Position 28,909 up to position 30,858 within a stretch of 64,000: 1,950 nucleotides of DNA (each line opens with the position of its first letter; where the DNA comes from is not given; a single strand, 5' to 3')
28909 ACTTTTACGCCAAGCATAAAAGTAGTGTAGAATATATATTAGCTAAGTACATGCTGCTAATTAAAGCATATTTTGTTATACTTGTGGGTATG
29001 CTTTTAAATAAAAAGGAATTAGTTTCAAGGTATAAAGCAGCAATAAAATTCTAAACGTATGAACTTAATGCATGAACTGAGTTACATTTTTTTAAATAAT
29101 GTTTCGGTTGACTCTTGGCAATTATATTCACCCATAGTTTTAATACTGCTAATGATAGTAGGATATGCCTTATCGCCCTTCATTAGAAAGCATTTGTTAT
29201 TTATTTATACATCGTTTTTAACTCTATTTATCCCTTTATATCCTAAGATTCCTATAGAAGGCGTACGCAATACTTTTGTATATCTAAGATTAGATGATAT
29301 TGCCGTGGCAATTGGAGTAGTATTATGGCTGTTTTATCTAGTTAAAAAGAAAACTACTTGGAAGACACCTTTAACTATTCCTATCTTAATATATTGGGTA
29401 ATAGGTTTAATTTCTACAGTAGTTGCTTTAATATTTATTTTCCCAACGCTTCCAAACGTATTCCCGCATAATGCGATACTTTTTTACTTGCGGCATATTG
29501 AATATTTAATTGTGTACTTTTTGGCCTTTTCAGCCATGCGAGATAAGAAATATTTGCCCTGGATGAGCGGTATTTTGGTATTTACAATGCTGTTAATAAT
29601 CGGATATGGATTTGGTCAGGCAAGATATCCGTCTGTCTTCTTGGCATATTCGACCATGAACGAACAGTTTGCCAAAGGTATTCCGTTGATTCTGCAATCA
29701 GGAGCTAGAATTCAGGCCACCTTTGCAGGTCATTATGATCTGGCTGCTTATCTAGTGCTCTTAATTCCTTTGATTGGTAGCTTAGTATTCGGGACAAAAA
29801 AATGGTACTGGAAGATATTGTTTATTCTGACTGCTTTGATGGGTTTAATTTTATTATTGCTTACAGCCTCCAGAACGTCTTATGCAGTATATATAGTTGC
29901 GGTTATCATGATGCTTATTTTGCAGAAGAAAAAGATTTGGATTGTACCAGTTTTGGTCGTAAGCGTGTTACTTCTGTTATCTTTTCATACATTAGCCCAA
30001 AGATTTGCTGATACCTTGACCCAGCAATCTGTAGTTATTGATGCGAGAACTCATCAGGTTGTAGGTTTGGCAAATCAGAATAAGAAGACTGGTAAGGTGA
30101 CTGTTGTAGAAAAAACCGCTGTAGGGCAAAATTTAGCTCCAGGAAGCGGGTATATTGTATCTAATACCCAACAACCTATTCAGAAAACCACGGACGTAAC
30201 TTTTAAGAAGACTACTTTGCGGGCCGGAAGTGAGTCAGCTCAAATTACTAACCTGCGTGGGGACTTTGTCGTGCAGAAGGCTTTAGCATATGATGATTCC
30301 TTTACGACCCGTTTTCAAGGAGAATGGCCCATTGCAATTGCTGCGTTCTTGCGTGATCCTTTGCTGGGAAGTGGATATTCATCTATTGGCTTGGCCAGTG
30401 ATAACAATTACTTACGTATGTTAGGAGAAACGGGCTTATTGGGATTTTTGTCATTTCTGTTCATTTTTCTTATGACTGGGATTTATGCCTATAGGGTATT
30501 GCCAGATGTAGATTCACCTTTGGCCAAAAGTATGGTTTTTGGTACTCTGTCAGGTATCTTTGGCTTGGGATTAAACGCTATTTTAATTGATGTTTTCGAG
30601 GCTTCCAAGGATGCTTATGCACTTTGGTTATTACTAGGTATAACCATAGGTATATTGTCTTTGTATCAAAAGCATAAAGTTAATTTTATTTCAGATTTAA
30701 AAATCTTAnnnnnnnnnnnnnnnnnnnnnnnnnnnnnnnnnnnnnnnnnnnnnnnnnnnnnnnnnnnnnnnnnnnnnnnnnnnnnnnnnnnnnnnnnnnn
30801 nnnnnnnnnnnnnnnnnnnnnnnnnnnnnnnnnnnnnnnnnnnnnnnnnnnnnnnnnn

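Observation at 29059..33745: A 1063-aa fusion of an O-antigen-ligase-like (Wzy_C) module to a second GT-C-like module, followed by an ArnT-like gene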

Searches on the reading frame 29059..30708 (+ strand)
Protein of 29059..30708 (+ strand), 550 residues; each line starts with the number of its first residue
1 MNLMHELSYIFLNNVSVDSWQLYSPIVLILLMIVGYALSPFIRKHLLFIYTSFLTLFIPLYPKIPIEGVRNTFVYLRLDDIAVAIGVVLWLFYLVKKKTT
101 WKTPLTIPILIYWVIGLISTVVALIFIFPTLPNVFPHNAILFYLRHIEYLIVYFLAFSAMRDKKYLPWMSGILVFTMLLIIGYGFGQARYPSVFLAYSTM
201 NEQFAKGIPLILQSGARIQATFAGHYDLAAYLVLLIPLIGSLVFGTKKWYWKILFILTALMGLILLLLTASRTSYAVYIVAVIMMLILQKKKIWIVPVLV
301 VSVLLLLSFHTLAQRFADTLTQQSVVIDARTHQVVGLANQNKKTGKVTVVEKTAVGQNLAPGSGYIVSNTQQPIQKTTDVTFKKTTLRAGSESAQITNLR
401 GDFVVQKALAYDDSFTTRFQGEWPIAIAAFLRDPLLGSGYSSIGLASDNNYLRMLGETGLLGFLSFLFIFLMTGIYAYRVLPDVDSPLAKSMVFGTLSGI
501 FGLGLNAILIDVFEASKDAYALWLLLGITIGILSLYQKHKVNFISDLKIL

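Call 7: search_protein_families(library=pfam, proteins=[window:29059-30708:+], max_evalue=10)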
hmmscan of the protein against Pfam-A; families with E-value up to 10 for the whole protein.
window:29059-30708:+ (550 aa): 1 family
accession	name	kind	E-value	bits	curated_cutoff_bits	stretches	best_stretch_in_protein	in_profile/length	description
PF04932.20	Wzy_C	-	4.2e-09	36.8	31.7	2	258-467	2-149/149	O-Antigen ligase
